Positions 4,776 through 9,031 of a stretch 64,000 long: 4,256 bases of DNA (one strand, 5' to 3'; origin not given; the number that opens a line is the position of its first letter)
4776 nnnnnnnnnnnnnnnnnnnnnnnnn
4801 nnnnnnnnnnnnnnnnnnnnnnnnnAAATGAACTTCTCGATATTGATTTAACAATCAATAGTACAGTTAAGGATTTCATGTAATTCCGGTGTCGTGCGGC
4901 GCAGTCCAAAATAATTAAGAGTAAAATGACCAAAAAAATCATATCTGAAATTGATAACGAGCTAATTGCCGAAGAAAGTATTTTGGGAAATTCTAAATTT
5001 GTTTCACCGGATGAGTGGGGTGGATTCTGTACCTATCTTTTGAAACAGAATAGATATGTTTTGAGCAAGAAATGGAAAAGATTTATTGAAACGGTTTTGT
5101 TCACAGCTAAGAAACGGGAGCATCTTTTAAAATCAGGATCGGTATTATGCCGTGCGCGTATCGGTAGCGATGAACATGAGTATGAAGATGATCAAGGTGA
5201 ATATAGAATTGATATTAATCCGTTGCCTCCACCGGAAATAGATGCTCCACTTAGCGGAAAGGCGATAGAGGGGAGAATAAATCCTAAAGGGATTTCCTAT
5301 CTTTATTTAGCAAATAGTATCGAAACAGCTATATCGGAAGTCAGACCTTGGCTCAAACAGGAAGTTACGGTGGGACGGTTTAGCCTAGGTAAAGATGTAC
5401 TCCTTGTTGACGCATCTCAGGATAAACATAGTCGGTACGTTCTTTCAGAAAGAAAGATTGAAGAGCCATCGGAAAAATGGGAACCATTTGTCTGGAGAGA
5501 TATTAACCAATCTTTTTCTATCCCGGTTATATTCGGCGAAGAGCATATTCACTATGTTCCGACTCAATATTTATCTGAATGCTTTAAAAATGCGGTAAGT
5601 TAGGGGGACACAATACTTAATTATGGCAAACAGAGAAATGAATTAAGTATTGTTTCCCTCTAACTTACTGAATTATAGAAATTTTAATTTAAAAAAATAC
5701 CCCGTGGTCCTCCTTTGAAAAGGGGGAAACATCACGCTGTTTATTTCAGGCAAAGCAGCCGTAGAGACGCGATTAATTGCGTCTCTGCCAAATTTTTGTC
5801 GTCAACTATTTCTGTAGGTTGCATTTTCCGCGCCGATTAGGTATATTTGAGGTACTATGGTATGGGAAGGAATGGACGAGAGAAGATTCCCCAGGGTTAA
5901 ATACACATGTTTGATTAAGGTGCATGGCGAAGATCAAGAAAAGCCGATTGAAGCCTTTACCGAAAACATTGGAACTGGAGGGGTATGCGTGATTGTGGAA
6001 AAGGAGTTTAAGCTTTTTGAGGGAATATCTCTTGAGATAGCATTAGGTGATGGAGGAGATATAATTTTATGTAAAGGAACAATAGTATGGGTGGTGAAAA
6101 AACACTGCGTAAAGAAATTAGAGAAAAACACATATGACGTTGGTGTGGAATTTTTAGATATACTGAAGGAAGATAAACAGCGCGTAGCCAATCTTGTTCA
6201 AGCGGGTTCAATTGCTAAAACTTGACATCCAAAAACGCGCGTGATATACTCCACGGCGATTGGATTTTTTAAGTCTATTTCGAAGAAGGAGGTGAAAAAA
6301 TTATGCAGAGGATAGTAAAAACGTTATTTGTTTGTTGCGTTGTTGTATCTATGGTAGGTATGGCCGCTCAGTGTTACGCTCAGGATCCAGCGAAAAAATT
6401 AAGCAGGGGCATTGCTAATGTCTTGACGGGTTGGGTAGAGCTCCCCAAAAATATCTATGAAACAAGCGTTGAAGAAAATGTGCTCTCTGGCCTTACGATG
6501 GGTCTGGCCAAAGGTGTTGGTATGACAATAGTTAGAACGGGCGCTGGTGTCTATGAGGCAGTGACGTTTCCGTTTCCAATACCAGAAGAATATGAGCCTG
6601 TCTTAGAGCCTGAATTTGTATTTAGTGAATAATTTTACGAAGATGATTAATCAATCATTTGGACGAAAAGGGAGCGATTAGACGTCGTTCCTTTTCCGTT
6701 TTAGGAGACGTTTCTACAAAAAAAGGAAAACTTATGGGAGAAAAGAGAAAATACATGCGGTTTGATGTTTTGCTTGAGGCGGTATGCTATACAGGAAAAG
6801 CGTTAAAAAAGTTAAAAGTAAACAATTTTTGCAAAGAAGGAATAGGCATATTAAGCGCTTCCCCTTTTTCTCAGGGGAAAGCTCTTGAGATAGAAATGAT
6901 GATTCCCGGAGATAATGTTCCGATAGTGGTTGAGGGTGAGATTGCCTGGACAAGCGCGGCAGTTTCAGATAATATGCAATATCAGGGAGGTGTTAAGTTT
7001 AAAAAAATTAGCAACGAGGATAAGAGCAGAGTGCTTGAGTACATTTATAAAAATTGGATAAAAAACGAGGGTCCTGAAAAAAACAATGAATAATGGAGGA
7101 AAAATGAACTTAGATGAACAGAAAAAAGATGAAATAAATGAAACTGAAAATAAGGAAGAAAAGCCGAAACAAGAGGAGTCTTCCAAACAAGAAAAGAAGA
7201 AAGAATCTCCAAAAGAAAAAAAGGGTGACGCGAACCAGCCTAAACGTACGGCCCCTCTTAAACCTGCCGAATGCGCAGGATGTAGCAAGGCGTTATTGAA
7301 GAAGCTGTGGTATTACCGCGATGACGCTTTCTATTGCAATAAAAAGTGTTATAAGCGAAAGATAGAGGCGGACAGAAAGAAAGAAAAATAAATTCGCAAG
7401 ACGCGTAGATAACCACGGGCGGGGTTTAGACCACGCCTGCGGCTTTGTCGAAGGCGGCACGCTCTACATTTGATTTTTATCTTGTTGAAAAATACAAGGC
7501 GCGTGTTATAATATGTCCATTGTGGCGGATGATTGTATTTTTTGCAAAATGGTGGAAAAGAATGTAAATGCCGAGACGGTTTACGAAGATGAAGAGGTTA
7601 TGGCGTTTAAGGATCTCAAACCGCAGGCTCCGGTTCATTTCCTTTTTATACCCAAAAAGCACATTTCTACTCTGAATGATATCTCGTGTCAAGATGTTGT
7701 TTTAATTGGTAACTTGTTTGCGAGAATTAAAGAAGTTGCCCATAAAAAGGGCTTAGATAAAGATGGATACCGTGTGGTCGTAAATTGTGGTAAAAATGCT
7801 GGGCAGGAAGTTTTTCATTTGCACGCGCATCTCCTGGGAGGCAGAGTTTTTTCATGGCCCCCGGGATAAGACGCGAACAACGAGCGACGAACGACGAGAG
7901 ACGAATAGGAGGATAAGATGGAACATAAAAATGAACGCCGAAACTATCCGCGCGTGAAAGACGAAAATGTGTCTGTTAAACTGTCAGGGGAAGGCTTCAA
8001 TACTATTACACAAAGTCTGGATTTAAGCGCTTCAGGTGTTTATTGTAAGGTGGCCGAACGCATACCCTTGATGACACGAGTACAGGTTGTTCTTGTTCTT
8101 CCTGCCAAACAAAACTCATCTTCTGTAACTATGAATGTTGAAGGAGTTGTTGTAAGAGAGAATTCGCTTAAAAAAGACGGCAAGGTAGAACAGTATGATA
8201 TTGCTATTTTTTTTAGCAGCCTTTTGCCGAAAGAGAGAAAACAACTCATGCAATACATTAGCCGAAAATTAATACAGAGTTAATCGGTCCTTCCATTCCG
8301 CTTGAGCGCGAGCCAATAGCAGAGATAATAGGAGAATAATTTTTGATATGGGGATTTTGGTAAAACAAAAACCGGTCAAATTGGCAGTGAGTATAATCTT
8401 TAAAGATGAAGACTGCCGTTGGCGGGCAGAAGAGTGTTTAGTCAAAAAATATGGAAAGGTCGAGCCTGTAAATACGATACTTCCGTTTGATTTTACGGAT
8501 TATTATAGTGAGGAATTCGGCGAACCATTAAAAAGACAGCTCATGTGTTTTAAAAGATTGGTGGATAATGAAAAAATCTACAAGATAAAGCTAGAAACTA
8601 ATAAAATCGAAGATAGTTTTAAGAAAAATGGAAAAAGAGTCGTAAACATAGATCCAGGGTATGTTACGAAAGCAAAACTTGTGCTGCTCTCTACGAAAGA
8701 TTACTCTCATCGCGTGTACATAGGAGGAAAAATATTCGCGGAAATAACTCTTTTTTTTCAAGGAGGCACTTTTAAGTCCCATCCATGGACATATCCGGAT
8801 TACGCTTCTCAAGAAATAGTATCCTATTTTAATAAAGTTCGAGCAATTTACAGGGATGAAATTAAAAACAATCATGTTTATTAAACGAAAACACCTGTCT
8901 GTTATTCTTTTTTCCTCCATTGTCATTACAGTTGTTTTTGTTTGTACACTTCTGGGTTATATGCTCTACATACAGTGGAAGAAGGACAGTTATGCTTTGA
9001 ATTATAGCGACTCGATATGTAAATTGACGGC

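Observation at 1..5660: Defense island: Type III Res-like helicase-nuclease fragment + Zn-ribbon ORF + GHKL-HEPN + dcm + vsr + RES toxin, bounded by an inverted repeat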

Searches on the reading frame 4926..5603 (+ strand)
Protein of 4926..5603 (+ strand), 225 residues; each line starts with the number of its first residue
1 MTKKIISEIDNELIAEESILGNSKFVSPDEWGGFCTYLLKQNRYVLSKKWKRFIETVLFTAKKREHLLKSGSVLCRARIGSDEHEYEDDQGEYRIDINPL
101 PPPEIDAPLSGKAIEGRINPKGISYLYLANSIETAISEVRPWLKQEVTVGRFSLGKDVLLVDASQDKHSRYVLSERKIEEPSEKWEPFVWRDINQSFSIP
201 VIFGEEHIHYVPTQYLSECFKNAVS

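Call 3: search_protein_families(library=pfam, proteins=[window:4926-5600:+], max_evalue=0.01)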
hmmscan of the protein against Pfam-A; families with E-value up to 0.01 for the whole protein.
window:4926-5600:+ (225 aa): 1 family
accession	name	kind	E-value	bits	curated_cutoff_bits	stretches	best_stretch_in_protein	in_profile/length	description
PF08808.17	RES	-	3.4e-08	34.1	23.2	1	105-220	11-111/157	RES domain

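Call 4: search_protein_families(library=padloc, proteins=[window:4926-5600:+], max_evalue=0.01)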
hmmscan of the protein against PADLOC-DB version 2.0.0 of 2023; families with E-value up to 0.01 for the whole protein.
window:4926-5600:+ (225 aa): 0 families

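Call 6: search_protein_families(library=ncbifam, proteins=[window:4926-5600:+], max_evalue=0.01)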
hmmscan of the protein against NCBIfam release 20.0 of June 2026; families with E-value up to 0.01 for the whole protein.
window:4926-5600:+ (225 aa): 1 family
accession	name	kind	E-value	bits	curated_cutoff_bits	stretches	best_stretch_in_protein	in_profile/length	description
NF049844.1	Res_ParT_toxin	subfamily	0.0079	16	110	0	112-148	18-54/147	type II RES/Xre toxin-antitoxin system toxin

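Call 16: find_encoding_contigs(protein=window:4926-5603:+, flank=10000, max_places=4)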
Protein window:4926-5603:+ (225 aa): no gene with exactly this product is on record in the collection.

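Call 55: find_homologous_proteins(query=window:4926-5600:+, max_evalue=0.001)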
Query window:4926-5600:+ (225 aa): 91 proteins with E <= 0.001 among 298 candidates.
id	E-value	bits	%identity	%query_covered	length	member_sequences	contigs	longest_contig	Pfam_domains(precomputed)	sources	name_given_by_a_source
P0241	3.1e-148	509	100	100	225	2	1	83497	PF08808.18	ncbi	ncbi:MAG: RES domain-containing protein [Candidatus Omnitrophota bacterium]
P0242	9.4e-120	416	83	99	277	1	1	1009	PF08808.18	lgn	-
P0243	5.1e-109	381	80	94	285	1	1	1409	PF08808.18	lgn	-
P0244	5.1e-97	342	75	90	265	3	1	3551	PF08808.18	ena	-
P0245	1.1e-96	341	71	91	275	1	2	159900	PF08808.18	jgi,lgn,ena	-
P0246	1.9e-95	337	77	89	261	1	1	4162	PF08808.18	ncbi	-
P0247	6.6e-92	325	68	96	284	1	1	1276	PF08808.18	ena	-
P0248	9.8e-92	324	71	91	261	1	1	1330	PF08808.18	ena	-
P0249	1.4e-91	324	74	89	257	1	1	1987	PF08808.18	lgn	-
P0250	2.9e-91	323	72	89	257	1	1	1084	PF08808.18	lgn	-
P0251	3.8e-91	323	69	91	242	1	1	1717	PF08808.18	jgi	jgi:hypothetical protein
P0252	4.3e-87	309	69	89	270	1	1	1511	PF08808.18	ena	-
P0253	2.3e-84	300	62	99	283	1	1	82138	PF08808.18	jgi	jgi:RES domain-containing protein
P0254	1.1e-83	298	65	95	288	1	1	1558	PF08808.18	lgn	-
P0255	1.9e-83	297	62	99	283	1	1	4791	PF08808.18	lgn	-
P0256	2.4e-82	294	67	90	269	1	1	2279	PF08808.18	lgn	-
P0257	2.6e-82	294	64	99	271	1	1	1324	PF08808.18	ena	-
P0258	6.8e-81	289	68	89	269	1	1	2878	PF08808.18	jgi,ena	-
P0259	1.4e-75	272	62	90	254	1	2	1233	PF08808.18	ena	-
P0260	5.7e-70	253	61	90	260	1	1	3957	PF08808.18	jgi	jgi:hypothetical protein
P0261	1.0e-65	239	57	89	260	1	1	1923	PF08808.18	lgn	-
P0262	2.0e-65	238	58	88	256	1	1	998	PF08808.18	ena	-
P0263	9.0e-65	236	56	88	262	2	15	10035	PF08808.18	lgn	-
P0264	1.8e-64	235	54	91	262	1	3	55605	PF08808.18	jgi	jgi:hypothetical protein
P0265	3.9e-63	231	54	88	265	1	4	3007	PF08808.18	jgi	jgi:RES domain-containing protein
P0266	6.3e-63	230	52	94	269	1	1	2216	PF08808.18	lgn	-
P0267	9.2e-63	230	56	88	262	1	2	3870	PF08808.18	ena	-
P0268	4.9e-62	227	52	91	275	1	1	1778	PF08808.18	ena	-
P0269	3.4e-61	225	54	88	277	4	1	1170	PF08808.18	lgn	-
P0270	8.5e-61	223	54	88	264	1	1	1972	PF08808.18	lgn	-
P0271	6.8e-59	217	53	90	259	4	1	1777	PF08808.18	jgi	jgi:hypothetical protein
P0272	8.0e-59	217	53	88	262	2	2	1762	PF08808.18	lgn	-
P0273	2.2e-58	215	52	89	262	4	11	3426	PF08808.18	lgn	-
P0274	2.3e-58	215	53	88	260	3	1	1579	PF08808.18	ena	-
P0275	6.7e-57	210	50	90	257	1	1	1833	PF08808.18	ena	-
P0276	1.5e-55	206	51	91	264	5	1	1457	PF08808.18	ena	-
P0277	1.8e-55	206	51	91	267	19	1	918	PF08808.18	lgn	-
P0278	7.3e-55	204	53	89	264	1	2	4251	PF08808.18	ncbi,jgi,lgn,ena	-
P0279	1.9e-54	202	50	91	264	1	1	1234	PF08808.18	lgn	-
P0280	4.9e-54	201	51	89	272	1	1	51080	PF08808.18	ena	-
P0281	9.4e-54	200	53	88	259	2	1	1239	PF08808.18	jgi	-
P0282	3.6e-52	195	51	88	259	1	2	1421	PF08808.18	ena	-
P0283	5.3e-51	191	49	90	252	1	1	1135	PF08808.18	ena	-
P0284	2.1e-50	189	49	90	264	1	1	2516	PF08808.18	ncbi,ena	-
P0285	4.4e-50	188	51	88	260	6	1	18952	PF08808.18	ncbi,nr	ncbi:MAG: RES family NAD+ phosphorylase [Deltaproteobacteria bacterium]|nr:RES family NAD+ phosphory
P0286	5.4e-49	185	49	88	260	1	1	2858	PF08808.18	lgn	-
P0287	1.7e-48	183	48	88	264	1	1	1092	PF08808.18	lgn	-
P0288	1.9e-48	183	49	88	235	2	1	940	PF08808.18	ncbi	-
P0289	1.3e-47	180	48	88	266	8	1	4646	PF08808.18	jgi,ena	-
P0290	2.8e-47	179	51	88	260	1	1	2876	PF08808.18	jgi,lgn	-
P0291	8.8e-46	174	47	88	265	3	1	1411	PF08808.18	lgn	-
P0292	1.8e-45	173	44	92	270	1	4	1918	PF08808.18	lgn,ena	-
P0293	3.0e-45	172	46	90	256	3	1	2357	PF08808.18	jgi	jgi:hypothetical protein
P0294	1.6e-44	170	48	81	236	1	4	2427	PF08808.18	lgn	-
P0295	1.8e-44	170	45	88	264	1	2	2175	PF08808.18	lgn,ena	-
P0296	2.7e-43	166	45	88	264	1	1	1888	PF08808.18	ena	-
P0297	1.0e-42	164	46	88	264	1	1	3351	PF08808.18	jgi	jgi:hypothetical protein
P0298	1.8e-41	160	75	45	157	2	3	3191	PF08808.18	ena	-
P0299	2.3e-41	160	44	88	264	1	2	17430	PF08808.18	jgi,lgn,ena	-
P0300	5.3e-41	158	44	86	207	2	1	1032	PF08808.18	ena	-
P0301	6.4e-41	158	49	79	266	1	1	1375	PF08808.18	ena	-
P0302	2.6e-40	156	50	79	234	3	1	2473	PF08808.18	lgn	-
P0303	3.1e-40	156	43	89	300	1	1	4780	PF08808.18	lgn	-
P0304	4.3e-40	156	42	89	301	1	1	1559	PF08808.18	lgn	-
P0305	4.3e-40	156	43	89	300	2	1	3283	PF08808.18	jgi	jgi:hypothetical protein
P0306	1.3e-39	154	53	62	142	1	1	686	PF08808.18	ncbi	-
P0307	3.2e-38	149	43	88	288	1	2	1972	PF08808.18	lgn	-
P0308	7.0e-38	148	41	92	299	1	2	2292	PF08808.18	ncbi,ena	-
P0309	2.3e-36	143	39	91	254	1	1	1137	PF08808.18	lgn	-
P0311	1.3e-35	141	41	86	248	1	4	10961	PF08808.18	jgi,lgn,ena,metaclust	metaclust:\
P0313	1.3e-34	138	38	91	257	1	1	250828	PF08808.18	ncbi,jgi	jgi:hypothetical protein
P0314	1.6e-34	137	40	90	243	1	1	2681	PF08808.18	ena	-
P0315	9.2e-34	135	41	88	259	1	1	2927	PF08808.18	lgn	-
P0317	3.4e-31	126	38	88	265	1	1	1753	PF08808.18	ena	-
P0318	7.7e-30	122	38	88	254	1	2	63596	PF08808.18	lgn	-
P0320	2.5e-29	120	37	88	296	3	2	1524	PF08808.18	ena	-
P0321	8.8e-27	112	37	86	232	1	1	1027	PF08808.18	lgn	-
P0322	2.9e-25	107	46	66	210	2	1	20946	PF08808.18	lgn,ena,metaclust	metaclust:\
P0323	1.2e-24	105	37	88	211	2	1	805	PF08808.18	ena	-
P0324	6.8e-21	93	33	88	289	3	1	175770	PF08808.18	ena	-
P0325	1.5e-16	78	36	86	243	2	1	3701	PF08808.18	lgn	-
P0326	2.8e-15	74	34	86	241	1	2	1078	PF08808.18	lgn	-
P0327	2.4e-13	68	31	86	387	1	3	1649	PF08808.18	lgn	-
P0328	1.0e-11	63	32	87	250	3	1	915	PF08808.18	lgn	-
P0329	1.3e-11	62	38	51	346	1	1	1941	PF08808.18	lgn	-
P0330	1.4e-9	56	30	86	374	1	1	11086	PF08808.18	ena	-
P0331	1.8e-9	55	30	85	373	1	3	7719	PF08808.18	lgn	-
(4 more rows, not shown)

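Call 61: find_encoding_contigs(protein=P0245, flank=6000, max_places=3)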
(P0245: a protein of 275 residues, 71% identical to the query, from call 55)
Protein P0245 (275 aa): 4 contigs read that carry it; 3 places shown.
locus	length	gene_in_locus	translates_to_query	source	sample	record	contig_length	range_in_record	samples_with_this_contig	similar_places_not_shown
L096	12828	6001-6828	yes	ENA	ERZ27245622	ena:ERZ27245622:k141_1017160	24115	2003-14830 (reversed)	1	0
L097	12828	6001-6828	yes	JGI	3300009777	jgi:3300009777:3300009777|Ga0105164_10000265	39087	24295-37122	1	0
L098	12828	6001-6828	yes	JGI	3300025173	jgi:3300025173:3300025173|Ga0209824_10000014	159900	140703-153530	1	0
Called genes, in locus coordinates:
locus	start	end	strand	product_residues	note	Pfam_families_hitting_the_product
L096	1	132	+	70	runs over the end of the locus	-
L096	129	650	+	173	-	PF07894:SACK1, PF13091:PLDc_2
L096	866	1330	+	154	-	-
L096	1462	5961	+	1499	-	PF00012:HSP70, PF06723:MreB_Mbl, PF00089:Trypsin, PF13365:Trypsin_2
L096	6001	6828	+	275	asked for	PF08808:RES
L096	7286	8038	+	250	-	-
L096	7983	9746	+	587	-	PF02534:T4SS-DNA_transf, PF10412:TrwB_AAD_bind (faint), PF12696:TraG-D_C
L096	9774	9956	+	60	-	PF12728:HTH_17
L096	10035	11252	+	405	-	PF24624:Int_N (weak), PF00589:Phage_integrase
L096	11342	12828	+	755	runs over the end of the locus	PF13185:GAF_2, PF01590:GAF, PF13492:GAF_3, PF05524:PEP-utilisers_N, PF00391:PEP-utilizers, PF02896:PEP-utilizers_C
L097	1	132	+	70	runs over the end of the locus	-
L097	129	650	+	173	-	PF07894:SACK1, PF13091:PLDc_2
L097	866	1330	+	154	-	-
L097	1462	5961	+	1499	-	PF00012:HSP70, PF06723:MreB_Mbl, PF00089:Trypsin, PF13365:Trypsin_2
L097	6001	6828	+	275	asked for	PF08808:RES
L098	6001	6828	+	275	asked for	PF08808:RES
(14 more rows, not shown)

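Call 62: find_encoding_contigs(protein=P0253, flank=6000, max_places=3)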
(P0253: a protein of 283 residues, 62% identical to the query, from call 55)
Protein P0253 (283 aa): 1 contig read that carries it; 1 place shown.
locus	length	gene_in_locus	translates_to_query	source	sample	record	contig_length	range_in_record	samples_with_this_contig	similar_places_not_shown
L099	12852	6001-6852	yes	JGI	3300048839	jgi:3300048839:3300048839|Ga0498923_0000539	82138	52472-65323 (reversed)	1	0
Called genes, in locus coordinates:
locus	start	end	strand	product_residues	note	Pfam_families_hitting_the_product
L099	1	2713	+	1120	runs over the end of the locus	PF13091:PLDc_2 (weak), PF04851:ResIII, PF00176:SNF2-rel_dom, PF00270:DEAD (weak), PF00271:Helicase_C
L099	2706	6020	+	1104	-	PF02384:N6_Mtase (faint), PF20473:MmeI_Mtase, PF07669:Eco57I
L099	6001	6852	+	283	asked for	PF08808:RES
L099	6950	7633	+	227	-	-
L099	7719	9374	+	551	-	PF02463:SMC_N, PF13175:AAA_15, PF13476:AAA_23, PF13514:AAA_27 (faint), PF13304:AAA_21 (weak), PF13175:AAA_15, PF02463:SMC_N (weak), PF20469:OLD-like_TOPRIM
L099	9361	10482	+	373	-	PF00580:UvrD-helicase (weak), PF13245:AAA_19, PF13361:UvrD_C (faint), PF00580:UvrD-helicase, PF01443:Viral_helicase1 (weak)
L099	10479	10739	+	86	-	PF04326:SLFN_AlbA_2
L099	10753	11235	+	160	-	-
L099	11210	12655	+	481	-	PF04326:SLFN_AlbA_2, PF13749:HATPase_c_4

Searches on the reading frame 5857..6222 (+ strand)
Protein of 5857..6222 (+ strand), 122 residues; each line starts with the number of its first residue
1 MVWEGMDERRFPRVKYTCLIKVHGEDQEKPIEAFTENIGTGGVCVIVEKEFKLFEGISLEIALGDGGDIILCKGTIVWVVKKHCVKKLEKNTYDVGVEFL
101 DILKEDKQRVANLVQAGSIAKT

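Call 3: search_protein_families(library=pfam, proteins=[window:5857-6222:+], max_evalue=0.01)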
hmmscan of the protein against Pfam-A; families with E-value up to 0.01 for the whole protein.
window:5857-6222:+ (122 aa): 1 family
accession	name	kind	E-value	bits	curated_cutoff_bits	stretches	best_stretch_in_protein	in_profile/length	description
PF07238.19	PilZ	-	3.7e-12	46.9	22.5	1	8-115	2-101/102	PilZ domain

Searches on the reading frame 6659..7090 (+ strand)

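Call 3: search_protein_families(library=pfam, proteins=[window:6659-7090:+], max_evalue=0.01)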
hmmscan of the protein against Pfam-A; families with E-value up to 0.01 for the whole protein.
window:6659-7090:+ (144 aa): 1 family
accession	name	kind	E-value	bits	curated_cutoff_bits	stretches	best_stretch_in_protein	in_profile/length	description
PF07238.19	PilZ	-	1.5e-09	38.6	22.5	1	28-130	1-101/102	PilZ domain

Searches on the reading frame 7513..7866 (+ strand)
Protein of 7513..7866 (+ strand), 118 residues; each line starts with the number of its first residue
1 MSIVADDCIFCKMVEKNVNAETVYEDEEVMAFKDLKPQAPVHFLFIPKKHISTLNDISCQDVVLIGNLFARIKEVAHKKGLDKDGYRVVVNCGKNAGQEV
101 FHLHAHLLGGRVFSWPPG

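Call 82: search_protein_families(library=pfam, proteins=[window:7513-7866:+], max_evalue=0.00001)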
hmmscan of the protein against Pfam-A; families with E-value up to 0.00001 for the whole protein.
window:7513-7866:+ (118 aa): 2 families
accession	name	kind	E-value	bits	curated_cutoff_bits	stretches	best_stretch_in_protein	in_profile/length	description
PF01230.28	HIT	-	1.1e-26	93.7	21.5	1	16-111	2-96/98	HIT domain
PF11969.13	DcpS_C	-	4.9e-26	91.9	24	1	8-109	2-101/114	Scavenger mRNA decapping enzyme C-term binding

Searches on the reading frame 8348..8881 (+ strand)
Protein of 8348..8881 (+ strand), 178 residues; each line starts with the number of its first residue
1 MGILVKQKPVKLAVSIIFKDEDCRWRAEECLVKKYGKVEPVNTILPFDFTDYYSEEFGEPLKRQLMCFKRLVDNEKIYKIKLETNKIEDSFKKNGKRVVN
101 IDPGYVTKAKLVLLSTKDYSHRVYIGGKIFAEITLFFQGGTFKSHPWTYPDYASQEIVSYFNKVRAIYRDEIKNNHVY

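Call 82: search_protein_families(library=pfam, proteins=[window:8348-8881:+], max_evalue=0.00001)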
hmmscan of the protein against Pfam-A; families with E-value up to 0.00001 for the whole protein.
window:8348-8881:+ (178 aa): 1 family
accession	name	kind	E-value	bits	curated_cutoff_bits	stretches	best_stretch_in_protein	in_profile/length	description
PF14385.11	DUF4416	-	1.3e-58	198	27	1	9-168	2-162/162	Domain of unknown function (DUF4416)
